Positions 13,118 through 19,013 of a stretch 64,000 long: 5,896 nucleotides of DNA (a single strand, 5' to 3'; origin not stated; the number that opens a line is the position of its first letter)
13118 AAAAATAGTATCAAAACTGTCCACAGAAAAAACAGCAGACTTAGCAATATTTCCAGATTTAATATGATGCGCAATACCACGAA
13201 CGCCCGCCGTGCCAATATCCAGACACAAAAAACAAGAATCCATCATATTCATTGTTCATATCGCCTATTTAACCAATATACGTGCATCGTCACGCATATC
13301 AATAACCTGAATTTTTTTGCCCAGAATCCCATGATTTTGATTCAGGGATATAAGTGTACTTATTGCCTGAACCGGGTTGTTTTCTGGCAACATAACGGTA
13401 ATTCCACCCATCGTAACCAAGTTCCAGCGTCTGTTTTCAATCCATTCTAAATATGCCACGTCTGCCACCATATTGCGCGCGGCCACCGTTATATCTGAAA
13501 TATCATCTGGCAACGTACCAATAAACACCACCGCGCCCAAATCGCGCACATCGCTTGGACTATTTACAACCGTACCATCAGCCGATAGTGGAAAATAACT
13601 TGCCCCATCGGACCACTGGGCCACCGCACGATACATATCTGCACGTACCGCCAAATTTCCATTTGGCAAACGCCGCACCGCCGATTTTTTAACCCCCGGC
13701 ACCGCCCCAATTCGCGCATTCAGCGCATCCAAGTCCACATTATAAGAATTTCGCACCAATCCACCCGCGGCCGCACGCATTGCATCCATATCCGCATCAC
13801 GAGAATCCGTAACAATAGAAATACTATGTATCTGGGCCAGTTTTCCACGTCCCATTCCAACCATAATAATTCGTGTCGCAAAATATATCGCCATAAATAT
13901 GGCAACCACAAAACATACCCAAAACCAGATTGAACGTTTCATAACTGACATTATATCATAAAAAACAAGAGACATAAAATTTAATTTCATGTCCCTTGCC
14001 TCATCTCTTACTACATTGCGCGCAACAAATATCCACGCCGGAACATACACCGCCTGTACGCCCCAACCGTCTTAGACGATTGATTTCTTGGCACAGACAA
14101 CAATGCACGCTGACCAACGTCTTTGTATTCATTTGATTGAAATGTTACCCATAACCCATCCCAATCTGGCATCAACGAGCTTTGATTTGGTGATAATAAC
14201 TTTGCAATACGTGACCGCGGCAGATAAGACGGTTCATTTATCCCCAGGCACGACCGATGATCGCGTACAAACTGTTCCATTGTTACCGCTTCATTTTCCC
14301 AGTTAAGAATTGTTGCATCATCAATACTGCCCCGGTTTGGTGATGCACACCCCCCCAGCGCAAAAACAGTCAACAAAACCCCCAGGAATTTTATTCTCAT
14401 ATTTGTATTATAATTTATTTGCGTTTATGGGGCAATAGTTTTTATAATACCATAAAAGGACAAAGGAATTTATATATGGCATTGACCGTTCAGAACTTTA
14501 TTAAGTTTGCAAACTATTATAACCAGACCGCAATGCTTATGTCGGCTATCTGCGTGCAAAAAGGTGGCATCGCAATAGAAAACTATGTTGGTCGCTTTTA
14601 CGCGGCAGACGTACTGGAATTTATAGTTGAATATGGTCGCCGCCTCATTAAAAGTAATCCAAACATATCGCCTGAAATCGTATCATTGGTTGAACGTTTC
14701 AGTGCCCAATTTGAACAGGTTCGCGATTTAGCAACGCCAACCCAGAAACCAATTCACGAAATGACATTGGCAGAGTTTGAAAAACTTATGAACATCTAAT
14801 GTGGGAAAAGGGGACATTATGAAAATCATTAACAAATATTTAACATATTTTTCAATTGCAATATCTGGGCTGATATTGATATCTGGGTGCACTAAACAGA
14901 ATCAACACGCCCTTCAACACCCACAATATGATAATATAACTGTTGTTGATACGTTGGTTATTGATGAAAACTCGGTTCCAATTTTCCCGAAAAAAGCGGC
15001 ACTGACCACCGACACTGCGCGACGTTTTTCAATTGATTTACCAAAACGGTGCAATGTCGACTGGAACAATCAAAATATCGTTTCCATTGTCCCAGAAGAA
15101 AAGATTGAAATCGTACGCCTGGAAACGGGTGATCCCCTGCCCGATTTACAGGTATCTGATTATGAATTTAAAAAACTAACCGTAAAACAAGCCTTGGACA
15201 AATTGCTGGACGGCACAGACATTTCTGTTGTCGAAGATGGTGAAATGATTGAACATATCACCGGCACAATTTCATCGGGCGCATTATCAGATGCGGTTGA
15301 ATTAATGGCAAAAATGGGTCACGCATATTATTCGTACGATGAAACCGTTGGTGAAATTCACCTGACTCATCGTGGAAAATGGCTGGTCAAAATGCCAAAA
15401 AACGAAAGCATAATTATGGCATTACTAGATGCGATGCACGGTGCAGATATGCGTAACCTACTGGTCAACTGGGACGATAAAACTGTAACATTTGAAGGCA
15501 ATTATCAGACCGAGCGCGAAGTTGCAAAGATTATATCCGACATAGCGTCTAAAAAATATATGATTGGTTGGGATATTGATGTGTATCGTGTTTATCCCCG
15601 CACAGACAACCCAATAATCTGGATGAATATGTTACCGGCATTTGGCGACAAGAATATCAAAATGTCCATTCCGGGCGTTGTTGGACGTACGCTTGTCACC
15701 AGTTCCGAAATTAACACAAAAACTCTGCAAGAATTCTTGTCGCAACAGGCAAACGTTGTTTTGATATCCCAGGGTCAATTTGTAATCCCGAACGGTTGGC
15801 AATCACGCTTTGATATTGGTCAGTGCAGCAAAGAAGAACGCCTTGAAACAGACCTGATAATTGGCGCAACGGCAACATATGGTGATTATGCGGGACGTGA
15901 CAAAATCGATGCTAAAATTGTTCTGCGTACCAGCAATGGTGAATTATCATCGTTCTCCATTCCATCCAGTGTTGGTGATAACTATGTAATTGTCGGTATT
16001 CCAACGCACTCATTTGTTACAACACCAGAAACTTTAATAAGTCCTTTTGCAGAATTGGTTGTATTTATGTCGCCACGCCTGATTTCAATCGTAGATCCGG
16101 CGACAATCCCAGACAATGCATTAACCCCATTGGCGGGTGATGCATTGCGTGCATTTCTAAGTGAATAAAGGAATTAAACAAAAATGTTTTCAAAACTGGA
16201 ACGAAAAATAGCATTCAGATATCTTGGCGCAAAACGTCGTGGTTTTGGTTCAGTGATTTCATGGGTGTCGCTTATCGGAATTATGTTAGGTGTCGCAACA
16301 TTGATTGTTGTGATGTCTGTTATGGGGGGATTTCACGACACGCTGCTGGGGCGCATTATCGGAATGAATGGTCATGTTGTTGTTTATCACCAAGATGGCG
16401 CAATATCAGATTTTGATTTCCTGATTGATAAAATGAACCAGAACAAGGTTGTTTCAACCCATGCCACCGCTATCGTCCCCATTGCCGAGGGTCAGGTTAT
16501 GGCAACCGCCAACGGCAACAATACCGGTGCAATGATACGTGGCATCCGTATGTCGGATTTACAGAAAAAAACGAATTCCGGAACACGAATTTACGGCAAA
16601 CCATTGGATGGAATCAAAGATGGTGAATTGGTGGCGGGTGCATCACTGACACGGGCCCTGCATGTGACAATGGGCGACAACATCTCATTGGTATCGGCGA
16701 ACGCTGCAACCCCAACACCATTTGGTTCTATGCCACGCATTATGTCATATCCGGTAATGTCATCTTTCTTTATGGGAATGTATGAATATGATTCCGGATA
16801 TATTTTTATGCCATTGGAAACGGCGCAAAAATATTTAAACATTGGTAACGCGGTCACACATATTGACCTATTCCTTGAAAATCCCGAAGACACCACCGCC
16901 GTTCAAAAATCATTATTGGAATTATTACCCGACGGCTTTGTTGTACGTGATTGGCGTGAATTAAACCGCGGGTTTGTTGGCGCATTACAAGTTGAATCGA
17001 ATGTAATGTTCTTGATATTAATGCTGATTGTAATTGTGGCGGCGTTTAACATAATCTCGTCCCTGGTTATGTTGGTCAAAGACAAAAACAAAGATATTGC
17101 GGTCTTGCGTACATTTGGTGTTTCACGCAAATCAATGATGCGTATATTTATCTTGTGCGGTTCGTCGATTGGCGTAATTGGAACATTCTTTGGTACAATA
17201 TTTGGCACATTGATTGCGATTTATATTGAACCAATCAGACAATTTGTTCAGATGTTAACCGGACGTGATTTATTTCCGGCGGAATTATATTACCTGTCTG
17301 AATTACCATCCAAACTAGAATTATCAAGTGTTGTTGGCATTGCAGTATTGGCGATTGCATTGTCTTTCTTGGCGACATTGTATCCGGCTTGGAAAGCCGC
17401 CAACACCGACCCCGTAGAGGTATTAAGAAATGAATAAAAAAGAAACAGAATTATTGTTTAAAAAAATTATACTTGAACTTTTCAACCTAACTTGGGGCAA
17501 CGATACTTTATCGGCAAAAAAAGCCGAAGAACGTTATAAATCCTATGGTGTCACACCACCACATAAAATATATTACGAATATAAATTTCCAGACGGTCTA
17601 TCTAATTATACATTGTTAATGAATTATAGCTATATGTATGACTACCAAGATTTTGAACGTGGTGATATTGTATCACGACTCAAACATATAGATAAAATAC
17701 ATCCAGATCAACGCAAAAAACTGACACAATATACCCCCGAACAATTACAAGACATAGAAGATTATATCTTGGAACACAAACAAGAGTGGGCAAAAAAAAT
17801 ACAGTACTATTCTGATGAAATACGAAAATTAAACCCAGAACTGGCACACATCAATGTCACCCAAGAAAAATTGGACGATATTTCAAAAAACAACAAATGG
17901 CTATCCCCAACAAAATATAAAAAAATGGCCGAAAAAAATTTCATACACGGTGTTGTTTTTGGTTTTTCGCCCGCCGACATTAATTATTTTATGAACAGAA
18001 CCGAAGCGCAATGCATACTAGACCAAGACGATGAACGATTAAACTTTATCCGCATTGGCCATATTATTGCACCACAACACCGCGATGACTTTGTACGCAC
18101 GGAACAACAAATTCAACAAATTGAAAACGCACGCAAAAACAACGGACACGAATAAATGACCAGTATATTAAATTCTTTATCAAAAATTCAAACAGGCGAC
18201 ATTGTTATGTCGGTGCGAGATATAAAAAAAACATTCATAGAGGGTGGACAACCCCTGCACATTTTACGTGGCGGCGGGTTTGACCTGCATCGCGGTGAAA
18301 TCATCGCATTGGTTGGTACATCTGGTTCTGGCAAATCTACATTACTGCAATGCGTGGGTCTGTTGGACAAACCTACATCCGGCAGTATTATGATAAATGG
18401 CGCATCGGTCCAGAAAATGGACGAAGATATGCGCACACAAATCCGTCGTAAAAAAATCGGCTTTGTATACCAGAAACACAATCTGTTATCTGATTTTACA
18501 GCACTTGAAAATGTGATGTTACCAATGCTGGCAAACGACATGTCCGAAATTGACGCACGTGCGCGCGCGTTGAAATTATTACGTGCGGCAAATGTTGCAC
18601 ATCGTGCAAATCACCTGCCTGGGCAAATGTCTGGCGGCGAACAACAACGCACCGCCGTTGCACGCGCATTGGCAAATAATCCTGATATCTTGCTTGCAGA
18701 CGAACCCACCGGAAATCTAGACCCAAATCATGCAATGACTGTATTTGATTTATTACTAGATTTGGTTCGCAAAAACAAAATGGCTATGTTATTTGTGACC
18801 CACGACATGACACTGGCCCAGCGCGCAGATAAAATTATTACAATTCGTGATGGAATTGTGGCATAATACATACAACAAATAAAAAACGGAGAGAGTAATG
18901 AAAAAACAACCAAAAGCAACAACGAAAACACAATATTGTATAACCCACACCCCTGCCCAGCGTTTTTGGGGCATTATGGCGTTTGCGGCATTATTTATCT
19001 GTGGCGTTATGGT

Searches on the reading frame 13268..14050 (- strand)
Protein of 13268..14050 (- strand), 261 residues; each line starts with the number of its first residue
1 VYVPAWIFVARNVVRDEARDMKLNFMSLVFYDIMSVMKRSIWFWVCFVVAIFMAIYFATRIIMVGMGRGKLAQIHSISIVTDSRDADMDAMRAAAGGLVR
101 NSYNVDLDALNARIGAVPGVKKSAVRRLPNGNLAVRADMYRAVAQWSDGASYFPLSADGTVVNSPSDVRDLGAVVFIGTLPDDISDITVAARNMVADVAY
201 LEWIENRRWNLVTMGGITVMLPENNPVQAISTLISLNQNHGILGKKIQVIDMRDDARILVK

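Call 33: search_protein_families(library=pfam, proteins=[window:13268-14050:-])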
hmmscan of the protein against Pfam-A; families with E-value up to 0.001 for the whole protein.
window:13268-14050:- (261 aa): 1 family
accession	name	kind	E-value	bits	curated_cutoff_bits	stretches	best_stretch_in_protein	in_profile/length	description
PF03799.20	FtsQ_DivIB_C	-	3.9e-09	37.8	21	1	144-253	1-114/114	Cell division protein FtsQ/DivIB, C-terminal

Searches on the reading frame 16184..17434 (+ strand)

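Call 33: search_protein_families(library=pfam, proteins=[window:16184-17434:+])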
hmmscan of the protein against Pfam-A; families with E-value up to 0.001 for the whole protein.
window:16184-17434:+ (417 aa): 2 families
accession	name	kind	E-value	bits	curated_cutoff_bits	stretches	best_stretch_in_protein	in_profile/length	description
PF02687.27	FtsX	-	3.9e-15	56.4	25.5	1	277-410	2-120/120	FtsX-like permease C-terminal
PF12704.14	MacB_PCD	-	3.5e-11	44.2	27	1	26-245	1-205/207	MacB-like periplasmic core domain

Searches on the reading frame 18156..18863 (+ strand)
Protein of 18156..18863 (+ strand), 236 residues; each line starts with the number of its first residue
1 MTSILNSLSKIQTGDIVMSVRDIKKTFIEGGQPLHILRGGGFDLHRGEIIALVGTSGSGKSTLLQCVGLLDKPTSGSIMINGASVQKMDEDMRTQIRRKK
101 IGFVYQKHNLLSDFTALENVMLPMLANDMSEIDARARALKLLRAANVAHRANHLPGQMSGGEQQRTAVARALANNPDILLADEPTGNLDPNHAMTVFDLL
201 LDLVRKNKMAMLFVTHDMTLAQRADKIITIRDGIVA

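Call 33: search_protein_families(library=pfam, proteins=[window:18156-18863:+])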
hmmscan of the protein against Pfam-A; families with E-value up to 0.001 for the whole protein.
window:18156-18863:+ (236 aa): 4 families
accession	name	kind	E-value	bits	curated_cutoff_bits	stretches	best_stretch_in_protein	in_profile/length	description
PF00005.33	ABC_tran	-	4.6e-34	118.4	25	1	41-185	5-136/137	ABC transporter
PF13304.12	AAA_21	-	4.3e-06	27.4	27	0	49-70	1-22/304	AAA domain, putative AbiEii toxin, Type IV TA system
PF02463.25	SMC_N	-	1.4e-05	25.1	40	1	48-231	25-212/220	RecF/RecN/SMC N terminal domain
PF13555.12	AAA_29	-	9e-05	22.6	27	1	42-84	17-58/61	P-loop containing region of AAA domain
